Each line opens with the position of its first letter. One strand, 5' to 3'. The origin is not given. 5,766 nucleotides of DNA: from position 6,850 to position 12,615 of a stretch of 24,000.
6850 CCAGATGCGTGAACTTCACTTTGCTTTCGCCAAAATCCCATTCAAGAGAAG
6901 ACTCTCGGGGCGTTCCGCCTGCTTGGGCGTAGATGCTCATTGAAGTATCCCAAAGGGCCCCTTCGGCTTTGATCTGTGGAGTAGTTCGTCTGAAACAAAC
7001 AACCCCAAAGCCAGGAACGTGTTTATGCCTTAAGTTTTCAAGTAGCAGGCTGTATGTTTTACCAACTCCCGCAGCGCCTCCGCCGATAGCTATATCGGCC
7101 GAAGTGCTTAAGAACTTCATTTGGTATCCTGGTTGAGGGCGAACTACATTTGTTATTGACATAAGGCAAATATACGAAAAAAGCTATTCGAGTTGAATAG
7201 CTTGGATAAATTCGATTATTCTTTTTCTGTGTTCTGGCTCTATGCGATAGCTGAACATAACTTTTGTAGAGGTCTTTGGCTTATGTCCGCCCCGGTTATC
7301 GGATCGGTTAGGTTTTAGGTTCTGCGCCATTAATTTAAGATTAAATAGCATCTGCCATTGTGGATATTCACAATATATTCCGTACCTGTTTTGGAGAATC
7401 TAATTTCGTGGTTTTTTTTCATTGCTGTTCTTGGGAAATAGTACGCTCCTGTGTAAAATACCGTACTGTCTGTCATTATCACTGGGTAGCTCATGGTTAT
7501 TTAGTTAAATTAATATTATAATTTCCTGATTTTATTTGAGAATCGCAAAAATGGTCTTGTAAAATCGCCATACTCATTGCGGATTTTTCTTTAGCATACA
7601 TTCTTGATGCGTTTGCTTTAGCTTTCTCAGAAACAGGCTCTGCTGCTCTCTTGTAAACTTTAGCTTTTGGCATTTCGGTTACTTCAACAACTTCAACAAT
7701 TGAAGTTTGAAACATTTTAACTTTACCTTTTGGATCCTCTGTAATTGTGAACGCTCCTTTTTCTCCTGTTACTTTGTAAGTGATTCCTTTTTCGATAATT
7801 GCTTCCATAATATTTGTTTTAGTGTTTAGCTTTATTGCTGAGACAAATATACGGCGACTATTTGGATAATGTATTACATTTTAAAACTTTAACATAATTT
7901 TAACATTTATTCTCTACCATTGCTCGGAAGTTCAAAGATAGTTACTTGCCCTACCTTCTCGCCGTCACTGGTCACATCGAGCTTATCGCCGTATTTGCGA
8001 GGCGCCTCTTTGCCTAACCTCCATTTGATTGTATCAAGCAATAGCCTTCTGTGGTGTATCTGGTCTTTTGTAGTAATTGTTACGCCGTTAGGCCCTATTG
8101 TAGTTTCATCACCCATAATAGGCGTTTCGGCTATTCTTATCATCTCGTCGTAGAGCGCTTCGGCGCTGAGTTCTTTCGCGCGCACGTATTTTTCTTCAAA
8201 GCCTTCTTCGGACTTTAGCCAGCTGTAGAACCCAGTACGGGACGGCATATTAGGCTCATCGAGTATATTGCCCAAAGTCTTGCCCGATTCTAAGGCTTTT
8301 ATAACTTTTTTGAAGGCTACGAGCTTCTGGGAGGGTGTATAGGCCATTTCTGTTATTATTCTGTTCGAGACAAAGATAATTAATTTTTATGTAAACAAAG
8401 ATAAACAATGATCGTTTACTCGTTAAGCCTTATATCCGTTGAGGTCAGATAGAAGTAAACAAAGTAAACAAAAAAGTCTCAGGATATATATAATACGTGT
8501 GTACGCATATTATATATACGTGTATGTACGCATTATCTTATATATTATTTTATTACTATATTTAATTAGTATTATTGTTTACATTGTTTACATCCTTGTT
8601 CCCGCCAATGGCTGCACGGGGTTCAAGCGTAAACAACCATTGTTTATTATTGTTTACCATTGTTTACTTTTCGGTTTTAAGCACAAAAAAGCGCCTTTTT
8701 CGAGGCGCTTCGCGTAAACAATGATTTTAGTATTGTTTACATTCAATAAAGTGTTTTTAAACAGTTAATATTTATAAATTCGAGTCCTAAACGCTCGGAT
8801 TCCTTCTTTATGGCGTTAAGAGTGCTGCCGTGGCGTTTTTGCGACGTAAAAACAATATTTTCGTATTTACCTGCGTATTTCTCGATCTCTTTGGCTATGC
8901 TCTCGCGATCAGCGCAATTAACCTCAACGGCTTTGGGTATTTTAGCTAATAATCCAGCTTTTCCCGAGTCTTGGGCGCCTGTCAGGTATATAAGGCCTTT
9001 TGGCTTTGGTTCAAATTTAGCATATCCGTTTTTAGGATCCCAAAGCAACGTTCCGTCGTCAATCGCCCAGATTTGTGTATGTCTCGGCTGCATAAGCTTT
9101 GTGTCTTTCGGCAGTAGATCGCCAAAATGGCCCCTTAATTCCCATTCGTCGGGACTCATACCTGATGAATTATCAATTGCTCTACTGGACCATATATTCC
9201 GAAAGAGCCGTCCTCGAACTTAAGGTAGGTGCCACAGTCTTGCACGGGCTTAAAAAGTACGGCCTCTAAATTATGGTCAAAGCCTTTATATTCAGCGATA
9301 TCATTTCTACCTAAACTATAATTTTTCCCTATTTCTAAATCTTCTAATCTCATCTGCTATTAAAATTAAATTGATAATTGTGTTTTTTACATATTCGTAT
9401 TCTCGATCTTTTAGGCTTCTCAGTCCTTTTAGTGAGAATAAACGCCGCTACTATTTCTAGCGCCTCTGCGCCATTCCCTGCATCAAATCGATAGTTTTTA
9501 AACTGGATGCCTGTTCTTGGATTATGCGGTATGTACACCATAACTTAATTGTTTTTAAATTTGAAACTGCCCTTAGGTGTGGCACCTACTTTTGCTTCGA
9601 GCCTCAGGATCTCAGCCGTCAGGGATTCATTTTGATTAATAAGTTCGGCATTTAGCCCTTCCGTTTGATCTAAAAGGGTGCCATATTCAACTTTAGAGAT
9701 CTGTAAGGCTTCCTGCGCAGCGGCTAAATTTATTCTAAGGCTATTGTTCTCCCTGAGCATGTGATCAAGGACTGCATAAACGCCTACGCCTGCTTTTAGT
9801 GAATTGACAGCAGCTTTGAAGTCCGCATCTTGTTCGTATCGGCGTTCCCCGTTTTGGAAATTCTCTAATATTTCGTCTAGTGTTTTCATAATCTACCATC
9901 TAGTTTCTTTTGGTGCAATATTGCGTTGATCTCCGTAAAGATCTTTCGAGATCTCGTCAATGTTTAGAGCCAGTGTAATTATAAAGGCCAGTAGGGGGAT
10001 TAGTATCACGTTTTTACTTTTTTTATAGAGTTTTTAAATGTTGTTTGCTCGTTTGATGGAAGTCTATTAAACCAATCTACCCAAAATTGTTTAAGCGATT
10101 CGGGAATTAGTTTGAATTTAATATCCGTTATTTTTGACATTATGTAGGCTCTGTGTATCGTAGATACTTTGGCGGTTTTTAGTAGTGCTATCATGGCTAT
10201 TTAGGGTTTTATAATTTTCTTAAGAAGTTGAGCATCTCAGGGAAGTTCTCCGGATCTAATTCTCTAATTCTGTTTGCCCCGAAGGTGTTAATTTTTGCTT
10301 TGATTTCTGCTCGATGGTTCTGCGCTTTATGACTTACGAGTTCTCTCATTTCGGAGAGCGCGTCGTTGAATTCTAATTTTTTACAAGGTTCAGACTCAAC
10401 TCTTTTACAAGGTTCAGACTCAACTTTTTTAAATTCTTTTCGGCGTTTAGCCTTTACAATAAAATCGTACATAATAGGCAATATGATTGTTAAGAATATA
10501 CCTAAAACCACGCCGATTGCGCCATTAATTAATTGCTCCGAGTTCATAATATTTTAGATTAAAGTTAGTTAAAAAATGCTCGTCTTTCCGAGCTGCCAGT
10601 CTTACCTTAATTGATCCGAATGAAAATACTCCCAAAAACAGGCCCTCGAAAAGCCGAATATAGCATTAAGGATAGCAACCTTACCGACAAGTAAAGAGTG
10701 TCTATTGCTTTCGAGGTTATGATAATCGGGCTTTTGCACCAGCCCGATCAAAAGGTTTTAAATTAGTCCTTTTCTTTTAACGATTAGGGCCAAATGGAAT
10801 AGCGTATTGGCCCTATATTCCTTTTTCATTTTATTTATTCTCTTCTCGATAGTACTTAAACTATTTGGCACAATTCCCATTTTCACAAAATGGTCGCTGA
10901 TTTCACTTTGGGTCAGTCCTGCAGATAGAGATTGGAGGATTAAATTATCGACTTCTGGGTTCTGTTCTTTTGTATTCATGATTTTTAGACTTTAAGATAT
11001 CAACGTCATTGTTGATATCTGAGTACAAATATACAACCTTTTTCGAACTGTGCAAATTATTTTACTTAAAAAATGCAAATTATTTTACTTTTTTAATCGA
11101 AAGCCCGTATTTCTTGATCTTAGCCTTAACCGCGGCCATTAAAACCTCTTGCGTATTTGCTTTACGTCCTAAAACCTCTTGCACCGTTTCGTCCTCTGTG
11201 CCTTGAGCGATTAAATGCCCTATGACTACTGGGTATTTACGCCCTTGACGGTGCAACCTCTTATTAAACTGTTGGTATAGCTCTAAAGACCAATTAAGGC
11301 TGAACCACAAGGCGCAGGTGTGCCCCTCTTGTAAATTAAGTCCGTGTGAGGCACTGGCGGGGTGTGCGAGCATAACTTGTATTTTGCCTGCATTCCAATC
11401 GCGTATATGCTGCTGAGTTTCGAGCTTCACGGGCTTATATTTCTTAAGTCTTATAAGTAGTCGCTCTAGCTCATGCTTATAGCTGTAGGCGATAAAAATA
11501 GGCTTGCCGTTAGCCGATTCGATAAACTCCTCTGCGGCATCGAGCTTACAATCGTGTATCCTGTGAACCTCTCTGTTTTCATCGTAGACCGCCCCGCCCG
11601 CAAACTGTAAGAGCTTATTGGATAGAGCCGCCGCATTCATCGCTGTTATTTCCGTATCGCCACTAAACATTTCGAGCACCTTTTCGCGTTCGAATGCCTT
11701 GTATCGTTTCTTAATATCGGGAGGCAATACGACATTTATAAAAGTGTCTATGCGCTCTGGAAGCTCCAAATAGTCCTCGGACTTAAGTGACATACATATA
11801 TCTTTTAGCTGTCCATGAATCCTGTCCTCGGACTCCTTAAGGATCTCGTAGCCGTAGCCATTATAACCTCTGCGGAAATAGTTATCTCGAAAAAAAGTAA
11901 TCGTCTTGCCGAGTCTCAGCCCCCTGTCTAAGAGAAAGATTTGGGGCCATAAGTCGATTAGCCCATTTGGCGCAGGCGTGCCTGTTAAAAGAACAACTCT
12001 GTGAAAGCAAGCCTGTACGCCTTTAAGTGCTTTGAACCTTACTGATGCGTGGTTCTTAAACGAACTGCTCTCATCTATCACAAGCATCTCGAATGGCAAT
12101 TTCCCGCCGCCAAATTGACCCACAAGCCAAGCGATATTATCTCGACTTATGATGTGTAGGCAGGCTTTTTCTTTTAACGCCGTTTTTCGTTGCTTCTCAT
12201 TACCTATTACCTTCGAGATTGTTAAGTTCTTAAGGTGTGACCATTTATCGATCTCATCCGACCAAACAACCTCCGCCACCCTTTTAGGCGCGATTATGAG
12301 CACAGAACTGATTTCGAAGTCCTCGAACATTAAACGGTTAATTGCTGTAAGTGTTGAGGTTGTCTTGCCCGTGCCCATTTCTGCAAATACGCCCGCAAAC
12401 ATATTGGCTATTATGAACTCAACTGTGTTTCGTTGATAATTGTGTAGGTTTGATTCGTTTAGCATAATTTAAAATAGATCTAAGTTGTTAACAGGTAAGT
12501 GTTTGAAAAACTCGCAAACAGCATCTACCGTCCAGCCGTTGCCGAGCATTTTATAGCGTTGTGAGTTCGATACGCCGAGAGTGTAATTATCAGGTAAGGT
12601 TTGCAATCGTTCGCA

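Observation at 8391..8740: Iteron-packed boundary element R1 between the replication module and terS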

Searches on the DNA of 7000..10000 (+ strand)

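Call 9: search_dna_similar(query=window:7000-10000:+, collection=phages, mode=distant, max_rows=30)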
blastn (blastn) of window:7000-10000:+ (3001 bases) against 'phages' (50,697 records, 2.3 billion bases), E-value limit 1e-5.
Records with a match: 2; places in all: 2; records where one place covers at least 80% of the query: 0.
Best place of each record, by identity: 60-80% 2.
By first word of the organism name: Croceibacter 2.
By host as written in the record: Croceibacter atlanticus HTCC2559 2.
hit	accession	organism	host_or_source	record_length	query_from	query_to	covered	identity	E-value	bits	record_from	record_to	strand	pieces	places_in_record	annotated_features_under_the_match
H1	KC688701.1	Croceibacter phage P2559Y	Croceibacter atlanticus HTCC2559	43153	1567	1672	4%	75.0%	3e-7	64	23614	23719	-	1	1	hypothetical protein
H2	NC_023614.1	Croceibacter phage P2559Y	Croceibacter atlanticus HTCC2559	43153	1567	1672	4%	75.0%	3e-7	64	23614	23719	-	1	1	hypothetical protein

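Call 11: get_annotated_region(hit=H2, flank=3000)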
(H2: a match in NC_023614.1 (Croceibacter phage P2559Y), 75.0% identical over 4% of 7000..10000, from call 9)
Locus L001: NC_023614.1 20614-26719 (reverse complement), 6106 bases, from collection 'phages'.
description: Croceibacter phage P2559Y, complete genome.
organism: Croceibacter phage P2559Y (NCBI taxid 1327037)
taxonomy: Viruses; Duplodnaviria; Heunggongvirae; Uroviricota; Caudoviricetes
host: Croceibacter atlanticus HTCC2559; source: seawater; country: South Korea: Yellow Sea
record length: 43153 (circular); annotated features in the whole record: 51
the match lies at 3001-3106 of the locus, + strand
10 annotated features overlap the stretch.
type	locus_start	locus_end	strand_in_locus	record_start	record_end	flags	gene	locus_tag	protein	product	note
CDS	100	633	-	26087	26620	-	-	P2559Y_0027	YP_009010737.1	Gp2.5-like ssDNA binding protein and ssDNA annealing protein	-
CDS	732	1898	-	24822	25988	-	-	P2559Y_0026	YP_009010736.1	exonuclease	-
CDS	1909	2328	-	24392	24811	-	-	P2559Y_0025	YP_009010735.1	hypothetical protein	-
CDS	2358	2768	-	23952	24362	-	-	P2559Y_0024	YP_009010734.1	hypothetical protein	-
CDS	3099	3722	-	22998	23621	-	-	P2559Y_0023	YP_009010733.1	hypothetical protein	-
CDS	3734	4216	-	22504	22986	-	-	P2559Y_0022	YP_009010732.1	amidase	-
CDS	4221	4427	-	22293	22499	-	-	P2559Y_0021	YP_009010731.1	hypothetical protein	-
CDS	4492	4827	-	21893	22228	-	-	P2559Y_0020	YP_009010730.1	hypothetical protein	-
CDS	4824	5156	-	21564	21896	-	-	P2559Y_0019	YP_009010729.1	hypothetical protein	-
CDS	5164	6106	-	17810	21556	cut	-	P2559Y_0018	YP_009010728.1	hypothetical protein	-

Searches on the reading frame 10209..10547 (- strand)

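Call 6: search_protein_families(library=phrogs, proteins=[window:10209-10547:-], max_evalue=0.01)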
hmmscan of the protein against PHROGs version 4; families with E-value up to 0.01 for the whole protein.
window:10209-10547:- (112 aa): 3 families
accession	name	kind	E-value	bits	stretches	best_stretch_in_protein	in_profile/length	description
phrog_408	-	unknown function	1.2e-07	33.1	1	41-111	35-107/111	-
phrog_5053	-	unknown function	7.6e-05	24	1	40-111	31-98/99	-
phrog_34309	-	unknown function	0.0088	17.1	0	10-75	15-75/153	-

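Call 23: search_protein_families(library=pfam, proteins=[window:10209-10547:-], max_evalue=0.01)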
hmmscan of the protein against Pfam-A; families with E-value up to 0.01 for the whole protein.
window:10209-10547:- (112 aa): 0 families

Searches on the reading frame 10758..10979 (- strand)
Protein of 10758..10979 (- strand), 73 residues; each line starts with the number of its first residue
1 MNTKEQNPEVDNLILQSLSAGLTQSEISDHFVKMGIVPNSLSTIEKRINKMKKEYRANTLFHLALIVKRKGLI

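Call 6: search_protein_families(library=phrogs, proteins=[window:10758-10979:-], max_evalue=0.01)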
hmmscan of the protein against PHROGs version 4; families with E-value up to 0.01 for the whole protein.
window:10758-10979:- (73 aa): 1 family
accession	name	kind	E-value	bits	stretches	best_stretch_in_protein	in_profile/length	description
phrog_6776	-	unknown function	1.4e-19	71.2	1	7-70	6-69/69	-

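Call 23: search_protein_families(library=pfam, proteins=[window:10758-10979:-], max_evalue=0.01)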
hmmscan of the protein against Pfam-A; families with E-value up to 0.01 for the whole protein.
window:10758-10979:- (73 aa): 0 families

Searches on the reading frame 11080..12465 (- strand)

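Call 7: search_protein_families(library=phrogs, proteins=[window:11080-12465:-], max_evalue=0.01)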
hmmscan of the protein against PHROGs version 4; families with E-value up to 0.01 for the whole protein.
window:11080-12465:- (461 aa): 8 families
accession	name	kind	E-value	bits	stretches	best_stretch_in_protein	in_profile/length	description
phrog_62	-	DNA, RNA and nucleotide metabolism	1.2e-151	508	1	6-456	696-1146/1881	DNA helicase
phrog_11354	-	unknown function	9.7e-40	135.9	1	344-452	6-114/116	-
phrog_29996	-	unknown function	7.5e-08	31.8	1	6-177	723-887/1189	-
phrog_24008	-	DNA, RNA and nucleotide metabolism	3.2e-07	29.6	1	4-179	478-648/1006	helicase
phrog_16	-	DNA, RNA and nucleotide metabolism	7.1e-07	28.8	1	6-386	272-566/986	DNA helicase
phrog_11801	-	other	0.00013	20.3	1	357-445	1407-1495/2269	DNA methyltransferase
phrog_1685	-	unknown function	0.0004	18.7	1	355-443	1461-1549/2278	-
phrog_26785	-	unknown function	0.0012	17.9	1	10-182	253-425/1087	-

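Call 23: search_protein_families(library=pfam, proteins=[window:11080-12465:-], max_evalue=0.01)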
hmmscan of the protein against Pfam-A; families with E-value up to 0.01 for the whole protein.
window:11080-12465:- (461 aa): 6 families
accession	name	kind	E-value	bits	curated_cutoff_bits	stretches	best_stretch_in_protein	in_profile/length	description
PF00176.29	SNF2-rel_dom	-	5.9e-21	75.3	24.9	1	10-276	1-271/290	SNF2-related domain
PF00270.35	DEAD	-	6.6e-05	23.1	26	1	10-165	3-161/167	DEAD/DEAH box helicase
PF00271.37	Helicase_C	-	0.00012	22.7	23.5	1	307-408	2-110/110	Helicase conserved C-terminal domain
PF13245.12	AAA_19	-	0.00042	20.9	25.1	1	11-137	1-103/134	AAA domain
PF04851.21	ResIII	-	0.00049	20.5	22.5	1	7-164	4-162/164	Type III restriction enzyme, res subunit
PF13604.12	AAA_30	-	0.0046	17.1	27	0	7-141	2-105/191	AAA domain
